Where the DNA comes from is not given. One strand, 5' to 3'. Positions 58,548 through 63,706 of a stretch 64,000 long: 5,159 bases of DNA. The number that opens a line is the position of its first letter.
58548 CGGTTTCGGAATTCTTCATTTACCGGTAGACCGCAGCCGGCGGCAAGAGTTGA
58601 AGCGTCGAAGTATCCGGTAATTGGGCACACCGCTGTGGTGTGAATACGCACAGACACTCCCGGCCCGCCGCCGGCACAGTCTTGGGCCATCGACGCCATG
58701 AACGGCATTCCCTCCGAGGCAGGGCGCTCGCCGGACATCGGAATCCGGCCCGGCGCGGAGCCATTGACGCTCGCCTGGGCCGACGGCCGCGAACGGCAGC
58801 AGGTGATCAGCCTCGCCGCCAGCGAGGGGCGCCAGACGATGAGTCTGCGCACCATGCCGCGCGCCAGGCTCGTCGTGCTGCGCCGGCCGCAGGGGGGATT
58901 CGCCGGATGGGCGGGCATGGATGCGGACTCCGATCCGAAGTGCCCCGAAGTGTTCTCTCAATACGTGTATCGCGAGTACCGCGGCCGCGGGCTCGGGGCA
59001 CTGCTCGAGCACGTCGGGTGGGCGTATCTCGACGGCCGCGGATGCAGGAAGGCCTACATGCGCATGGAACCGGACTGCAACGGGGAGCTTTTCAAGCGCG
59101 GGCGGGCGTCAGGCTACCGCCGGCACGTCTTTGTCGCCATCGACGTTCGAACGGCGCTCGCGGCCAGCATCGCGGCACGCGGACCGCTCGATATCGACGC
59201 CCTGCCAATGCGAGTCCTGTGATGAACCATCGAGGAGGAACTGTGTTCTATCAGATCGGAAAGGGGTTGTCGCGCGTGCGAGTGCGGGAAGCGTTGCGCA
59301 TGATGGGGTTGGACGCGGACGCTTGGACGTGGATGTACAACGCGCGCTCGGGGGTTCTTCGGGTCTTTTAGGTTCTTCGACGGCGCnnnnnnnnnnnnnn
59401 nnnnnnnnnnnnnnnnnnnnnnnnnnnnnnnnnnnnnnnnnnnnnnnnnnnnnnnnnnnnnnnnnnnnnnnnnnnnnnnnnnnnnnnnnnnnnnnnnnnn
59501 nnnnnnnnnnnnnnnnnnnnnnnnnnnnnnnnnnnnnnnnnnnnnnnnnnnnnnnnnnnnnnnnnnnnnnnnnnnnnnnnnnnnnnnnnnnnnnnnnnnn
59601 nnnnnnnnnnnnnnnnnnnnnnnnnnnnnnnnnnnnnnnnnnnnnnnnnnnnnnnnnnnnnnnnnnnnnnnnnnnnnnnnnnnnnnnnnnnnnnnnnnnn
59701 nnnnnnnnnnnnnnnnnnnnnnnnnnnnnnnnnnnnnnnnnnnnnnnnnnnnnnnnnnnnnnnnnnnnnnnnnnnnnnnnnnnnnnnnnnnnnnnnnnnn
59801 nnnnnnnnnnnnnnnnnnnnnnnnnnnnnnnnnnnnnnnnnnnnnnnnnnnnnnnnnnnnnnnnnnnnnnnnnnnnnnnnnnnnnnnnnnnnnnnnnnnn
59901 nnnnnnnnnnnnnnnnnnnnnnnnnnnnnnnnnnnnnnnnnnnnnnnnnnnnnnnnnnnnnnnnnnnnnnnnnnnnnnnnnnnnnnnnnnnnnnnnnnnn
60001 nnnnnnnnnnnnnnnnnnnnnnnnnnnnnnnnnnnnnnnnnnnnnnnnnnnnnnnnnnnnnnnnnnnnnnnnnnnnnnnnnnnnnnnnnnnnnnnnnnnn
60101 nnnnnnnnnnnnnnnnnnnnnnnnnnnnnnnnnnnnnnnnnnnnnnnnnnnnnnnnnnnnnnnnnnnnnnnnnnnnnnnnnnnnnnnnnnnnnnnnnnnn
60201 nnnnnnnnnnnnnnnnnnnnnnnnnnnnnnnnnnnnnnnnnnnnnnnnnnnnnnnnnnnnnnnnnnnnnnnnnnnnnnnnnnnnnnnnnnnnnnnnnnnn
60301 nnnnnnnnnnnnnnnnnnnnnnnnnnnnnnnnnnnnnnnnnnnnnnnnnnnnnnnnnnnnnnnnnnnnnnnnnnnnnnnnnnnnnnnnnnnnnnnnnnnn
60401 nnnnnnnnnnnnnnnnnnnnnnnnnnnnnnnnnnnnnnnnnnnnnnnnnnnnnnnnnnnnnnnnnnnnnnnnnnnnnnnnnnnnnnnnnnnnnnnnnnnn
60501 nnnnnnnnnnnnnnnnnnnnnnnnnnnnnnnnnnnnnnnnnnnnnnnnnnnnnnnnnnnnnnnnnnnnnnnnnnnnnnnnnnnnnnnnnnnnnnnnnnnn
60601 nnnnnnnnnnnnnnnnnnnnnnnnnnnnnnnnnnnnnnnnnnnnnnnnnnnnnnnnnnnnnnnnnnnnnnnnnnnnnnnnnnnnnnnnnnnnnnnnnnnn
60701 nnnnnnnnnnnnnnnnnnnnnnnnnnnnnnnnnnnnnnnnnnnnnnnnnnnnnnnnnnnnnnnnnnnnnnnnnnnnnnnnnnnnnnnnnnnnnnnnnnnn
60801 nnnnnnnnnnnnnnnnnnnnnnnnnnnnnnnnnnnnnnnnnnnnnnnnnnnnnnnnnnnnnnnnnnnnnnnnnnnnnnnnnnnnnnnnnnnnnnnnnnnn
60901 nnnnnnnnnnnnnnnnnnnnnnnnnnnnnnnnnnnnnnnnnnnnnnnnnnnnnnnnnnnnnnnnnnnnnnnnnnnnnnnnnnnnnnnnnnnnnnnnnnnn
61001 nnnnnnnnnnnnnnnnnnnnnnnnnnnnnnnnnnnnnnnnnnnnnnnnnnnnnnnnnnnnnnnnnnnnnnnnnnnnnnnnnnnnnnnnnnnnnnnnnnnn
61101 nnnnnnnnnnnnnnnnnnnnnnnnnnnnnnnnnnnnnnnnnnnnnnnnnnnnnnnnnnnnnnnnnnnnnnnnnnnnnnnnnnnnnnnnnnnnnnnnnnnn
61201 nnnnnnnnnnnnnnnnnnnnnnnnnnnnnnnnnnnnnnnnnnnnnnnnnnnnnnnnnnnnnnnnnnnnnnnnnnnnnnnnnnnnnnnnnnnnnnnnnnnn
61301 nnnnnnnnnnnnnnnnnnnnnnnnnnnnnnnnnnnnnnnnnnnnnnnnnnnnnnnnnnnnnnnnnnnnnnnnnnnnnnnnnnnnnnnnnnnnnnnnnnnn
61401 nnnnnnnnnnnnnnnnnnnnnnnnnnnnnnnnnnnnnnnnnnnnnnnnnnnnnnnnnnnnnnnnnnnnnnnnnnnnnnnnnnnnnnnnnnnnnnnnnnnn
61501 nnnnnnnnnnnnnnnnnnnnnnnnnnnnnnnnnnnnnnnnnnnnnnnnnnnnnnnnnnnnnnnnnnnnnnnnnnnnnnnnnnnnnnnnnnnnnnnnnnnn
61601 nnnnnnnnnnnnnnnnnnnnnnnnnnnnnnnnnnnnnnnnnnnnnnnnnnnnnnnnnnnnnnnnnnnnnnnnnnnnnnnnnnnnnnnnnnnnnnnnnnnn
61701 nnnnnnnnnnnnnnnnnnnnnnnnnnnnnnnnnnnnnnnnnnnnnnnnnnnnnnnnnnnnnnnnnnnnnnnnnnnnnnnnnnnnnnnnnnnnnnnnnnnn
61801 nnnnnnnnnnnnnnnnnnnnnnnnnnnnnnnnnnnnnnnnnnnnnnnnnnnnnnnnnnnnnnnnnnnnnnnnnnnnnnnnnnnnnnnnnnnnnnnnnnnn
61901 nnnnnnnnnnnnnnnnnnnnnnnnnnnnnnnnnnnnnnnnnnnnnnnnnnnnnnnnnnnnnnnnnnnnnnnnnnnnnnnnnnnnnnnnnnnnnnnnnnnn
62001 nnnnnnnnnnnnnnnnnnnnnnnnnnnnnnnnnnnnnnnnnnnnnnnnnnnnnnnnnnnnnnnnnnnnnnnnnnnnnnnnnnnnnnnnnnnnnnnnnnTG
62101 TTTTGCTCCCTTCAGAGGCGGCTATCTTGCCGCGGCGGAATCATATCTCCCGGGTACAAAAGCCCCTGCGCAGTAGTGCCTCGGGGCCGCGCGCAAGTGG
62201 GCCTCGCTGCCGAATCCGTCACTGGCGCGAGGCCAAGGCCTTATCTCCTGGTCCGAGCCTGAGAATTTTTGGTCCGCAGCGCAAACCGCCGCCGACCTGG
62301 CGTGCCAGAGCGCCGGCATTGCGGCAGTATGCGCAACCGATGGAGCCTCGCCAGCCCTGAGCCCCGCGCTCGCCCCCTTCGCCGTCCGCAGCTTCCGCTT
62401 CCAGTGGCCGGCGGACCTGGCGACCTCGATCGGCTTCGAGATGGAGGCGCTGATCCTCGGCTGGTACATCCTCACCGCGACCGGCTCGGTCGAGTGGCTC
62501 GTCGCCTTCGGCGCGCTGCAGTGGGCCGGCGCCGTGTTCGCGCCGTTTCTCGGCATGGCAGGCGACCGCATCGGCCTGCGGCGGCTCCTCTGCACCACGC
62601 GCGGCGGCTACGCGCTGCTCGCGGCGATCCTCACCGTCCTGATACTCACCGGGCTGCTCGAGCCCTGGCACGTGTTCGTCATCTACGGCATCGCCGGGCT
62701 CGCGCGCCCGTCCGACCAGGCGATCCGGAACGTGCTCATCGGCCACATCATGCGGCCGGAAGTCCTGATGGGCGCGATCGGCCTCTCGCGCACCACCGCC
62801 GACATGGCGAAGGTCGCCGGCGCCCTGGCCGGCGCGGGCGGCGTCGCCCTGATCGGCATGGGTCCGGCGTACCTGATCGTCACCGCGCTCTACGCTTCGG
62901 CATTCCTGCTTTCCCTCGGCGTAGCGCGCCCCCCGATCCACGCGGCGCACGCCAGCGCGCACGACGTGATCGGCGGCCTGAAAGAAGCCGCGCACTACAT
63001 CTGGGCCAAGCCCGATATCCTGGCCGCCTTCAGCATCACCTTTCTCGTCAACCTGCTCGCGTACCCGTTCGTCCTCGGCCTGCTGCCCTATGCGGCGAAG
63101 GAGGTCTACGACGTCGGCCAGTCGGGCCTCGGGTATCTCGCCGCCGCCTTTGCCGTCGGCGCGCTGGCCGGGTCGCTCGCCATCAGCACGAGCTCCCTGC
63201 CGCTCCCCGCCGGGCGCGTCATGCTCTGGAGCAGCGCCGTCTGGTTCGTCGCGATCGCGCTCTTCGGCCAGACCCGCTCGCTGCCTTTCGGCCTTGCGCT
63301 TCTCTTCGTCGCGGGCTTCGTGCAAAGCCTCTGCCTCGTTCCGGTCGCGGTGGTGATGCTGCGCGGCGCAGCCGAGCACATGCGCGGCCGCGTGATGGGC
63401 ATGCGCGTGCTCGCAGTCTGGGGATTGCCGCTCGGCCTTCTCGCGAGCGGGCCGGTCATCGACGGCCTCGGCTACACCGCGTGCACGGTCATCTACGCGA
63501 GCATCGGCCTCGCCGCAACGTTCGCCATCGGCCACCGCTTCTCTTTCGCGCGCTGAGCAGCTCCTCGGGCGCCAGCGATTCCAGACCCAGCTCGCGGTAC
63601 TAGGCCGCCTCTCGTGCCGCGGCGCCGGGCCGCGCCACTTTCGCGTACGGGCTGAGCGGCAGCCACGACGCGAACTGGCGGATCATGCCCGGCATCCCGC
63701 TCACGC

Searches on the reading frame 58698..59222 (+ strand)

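Call 99: search_protein_families(library=pfam, proteins=[window:58698-59222:+], max_evalue=0.01)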
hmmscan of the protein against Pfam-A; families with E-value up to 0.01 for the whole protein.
window:58698-59222:+ (174 aa): 1 family
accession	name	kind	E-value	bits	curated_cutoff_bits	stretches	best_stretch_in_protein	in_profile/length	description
PF00583.31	Acetyltransf_1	-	8.8e-05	23.2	20.7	1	57-123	34-100/116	Acetyltransferase (GNAT) family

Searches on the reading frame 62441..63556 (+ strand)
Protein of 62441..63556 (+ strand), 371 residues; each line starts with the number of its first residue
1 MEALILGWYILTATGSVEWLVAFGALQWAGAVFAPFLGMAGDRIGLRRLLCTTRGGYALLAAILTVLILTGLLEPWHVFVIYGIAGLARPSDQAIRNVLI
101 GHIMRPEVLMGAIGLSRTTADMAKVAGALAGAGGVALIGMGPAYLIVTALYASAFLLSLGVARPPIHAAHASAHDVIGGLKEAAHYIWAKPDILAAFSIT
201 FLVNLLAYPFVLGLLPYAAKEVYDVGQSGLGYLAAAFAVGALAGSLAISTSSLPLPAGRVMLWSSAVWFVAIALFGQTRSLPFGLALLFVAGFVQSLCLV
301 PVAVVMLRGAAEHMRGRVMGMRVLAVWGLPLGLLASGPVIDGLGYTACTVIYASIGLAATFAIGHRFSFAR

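Call 99: search_protein_families(library=pfam, proteins=[window:62441-63556:+], max_evalue=0.01)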
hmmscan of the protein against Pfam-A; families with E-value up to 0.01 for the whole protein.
window:62441-63556:+ (371 aa): 2 families
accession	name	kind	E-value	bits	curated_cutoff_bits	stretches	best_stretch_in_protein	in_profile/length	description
PF07690.21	MFS_1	-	2.4e-17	63.3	33.4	2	13-327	26-339/347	Major Facilitator Superfamily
PF05977.19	MFS_3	-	2e-06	27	27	1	38-368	66-394/524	Transmembrane secretion effector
